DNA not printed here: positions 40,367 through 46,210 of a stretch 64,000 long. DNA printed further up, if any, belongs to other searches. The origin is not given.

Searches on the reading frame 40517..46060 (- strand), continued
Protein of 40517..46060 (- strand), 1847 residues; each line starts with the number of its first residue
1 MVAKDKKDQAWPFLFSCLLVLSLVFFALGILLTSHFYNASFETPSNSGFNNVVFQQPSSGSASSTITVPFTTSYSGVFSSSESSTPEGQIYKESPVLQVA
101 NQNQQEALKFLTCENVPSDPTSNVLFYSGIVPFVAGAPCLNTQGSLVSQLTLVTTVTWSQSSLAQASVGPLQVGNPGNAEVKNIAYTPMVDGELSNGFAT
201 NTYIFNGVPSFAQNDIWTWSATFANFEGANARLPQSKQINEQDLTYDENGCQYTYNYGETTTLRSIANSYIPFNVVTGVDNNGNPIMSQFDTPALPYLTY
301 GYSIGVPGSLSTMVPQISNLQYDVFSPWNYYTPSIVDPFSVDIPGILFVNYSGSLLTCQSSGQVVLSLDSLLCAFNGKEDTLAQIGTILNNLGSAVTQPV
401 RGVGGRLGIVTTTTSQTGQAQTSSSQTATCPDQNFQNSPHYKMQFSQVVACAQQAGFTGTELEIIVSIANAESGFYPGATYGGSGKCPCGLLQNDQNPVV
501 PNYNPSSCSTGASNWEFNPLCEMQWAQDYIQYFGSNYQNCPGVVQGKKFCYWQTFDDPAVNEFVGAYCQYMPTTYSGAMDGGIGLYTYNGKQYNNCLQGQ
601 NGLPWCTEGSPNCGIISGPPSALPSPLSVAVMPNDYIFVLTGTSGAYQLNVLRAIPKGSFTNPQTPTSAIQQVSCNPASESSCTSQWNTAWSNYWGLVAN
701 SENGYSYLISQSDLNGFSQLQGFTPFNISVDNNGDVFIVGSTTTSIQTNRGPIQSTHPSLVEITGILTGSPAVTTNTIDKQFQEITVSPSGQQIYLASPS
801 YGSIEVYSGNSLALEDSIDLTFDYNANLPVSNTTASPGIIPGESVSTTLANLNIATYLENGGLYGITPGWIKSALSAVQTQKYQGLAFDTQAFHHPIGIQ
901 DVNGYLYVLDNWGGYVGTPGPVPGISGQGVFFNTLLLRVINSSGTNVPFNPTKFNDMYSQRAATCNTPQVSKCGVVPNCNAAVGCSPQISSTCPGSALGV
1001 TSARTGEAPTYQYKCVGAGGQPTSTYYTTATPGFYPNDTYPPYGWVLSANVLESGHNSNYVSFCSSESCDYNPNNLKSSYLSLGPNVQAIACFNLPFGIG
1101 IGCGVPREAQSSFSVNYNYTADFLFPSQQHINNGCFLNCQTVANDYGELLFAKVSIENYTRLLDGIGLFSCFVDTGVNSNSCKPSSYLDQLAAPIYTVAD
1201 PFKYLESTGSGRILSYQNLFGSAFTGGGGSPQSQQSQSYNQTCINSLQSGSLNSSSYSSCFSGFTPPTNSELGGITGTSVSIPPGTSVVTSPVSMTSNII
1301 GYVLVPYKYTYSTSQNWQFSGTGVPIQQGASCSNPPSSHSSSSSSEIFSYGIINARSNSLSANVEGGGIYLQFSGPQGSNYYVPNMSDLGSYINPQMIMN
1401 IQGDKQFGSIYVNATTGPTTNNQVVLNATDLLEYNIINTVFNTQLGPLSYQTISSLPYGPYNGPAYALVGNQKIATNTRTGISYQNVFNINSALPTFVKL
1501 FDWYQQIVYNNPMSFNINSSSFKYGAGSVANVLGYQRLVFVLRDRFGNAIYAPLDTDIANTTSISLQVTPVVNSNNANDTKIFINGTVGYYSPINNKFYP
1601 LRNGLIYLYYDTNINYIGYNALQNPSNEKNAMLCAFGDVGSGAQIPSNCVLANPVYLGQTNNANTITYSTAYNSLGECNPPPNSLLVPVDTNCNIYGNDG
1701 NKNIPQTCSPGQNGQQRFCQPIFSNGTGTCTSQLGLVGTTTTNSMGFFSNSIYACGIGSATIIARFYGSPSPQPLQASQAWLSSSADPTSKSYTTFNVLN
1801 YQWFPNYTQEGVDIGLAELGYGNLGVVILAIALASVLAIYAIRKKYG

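Call 80: search_protein_families(library=pfam, max_evalue=0.01, proteins=[L139:16786-17853:+, L012:10406-11545:+, L014:14325-15779:+, L139:18146-19708:-, L012:11758-13200:-, L014:12704-14161:-])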
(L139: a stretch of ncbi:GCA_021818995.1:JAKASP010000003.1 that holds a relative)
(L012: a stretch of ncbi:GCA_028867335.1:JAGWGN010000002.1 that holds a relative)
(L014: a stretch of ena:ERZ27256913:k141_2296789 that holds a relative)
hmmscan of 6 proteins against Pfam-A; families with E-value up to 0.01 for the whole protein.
L139:16786-17853:+ (355 aa): 0 families

L012:10406-11545:+ (379 aa): 0 families

L014:14325-15779:+ (484 aa): 0 families

L139:18146-19708:- (520 aa): 0 families

L012:11758-13200:- (480 aa): 1 family
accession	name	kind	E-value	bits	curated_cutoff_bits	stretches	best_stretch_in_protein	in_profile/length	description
PF05147.19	LANC_like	-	0.0018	17.4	23.2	1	295-423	58-164/350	Lanthionine synthetase C-like protein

L014:12704-14161:- (485 aa): 1 family
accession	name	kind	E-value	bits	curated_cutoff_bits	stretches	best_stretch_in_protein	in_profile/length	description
PF21040.3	CEP104-like_TOG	-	0.0035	18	24.3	0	383-433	32-81/208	Centrosomal protein CEP104-like, TOG domain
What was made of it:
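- Tried and rejected: (7) A RiPP-precursor idea came from a weak LanC-like hit (E=0.0018, below cut-off) in the 480-aa gene upstream in L012 (call 80).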

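Call 82: find_homologous_proteins(query=A8, max_evalue=0.001)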
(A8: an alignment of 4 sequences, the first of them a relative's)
Query A8 (4 sequences) (355 aa, profile of the alignment): 12 proteins with E <= 0.001 among 8000 candidates.
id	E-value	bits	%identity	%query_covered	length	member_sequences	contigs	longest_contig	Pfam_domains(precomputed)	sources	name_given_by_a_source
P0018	2.2e-120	421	62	12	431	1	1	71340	-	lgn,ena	-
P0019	3.6e-115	403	100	100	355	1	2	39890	-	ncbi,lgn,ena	-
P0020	8.7e-31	126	53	15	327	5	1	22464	-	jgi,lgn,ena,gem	-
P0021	9.5e-29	119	48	60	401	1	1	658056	-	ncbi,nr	ncbi:MAG: hypothetical protein KGH57_00145 [Candidatus Micrarchaeota archaeon]|nr:hypothetical prote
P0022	3.6e-24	104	49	27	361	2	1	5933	-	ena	-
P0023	5.6e-24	103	63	11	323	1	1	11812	-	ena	-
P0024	5.4e-21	93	73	22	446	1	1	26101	-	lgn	-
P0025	6.4e-20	90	67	12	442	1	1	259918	-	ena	-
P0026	1.2e-18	86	48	35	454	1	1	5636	-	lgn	-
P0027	2.9e-17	81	66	13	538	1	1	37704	-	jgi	jgi:hypothetical protein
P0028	1.4e-15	76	64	12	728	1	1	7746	-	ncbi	-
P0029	4.2e-12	64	56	22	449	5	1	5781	-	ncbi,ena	-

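Call 83: find_encoding_contigs(protein=P0021, flank=9000, max_places=1)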
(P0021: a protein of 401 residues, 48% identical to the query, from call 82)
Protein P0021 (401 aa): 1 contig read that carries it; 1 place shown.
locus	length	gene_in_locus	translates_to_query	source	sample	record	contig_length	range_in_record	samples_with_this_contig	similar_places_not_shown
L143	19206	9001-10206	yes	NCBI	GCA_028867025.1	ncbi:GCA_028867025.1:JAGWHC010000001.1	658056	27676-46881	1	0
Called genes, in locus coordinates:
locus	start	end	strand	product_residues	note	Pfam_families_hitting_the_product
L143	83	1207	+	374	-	PF13439:Glyco_transf_4, PF13579:Glyco_trans_4_4, PF20706:GT4-conflict, PF00534:Glycos_transf_1, PF13692:Glyco_trans_1_4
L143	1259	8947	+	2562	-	-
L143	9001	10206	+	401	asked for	-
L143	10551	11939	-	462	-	-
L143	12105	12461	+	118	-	PF01849:NAC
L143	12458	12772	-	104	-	PF04242:DUF424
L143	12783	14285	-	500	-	PF00535:Glycos_transf_2, PF10111:Glyco_tranf_2_2 (weak), PF13506:Glyco_transf_21 (weak), PF13641:Glyco_tranf_2_3, PF13632:Glyco_trans_2_3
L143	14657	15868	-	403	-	PF01142:TruD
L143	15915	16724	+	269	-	-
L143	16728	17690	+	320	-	PF01370:Epimerase, PF02719:Polysacc_synt_2, PF04321:RmlD_sub_bind, PF05368:NmrA, PF01073:3Beta_HSD, PF13460:NAD_binding_10, PF16363:GDP_Man_Dehyd, PF07993:NAD_binding_4, +1 more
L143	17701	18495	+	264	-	PF01884:PcrB, PF03060:NMO (faint)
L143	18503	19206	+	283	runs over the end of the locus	PF05833:NFACT_N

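Call 84: find_encoding_contigs(protein=P0025, flank=9000, max_places=1)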
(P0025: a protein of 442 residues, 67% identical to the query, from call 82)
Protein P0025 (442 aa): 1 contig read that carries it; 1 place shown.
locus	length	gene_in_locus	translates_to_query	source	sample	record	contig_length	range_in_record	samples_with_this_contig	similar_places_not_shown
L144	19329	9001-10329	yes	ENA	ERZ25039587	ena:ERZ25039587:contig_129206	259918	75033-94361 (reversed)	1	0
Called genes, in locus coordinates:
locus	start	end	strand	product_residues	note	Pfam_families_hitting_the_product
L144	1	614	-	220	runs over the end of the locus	PF13483:Lactamase_B_3, PF12706:Lactamase_B_2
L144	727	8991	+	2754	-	PF23195:UBQLN1 (faint)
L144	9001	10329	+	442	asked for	-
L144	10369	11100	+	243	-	-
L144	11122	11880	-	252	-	-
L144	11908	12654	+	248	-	PF01464:SLT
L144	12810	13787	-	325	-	PF18689:PriX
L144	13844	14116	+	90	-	-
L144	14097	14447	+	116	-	-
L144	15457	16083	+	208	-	PF14528:LAGLIDADG_3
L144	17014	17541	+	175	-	-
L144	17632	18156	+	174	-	-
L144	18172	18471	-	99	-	PF12647:RNHCP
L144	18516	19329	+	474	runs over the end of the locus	PF00206:Lyase_1, PF10415:FumaraseC_C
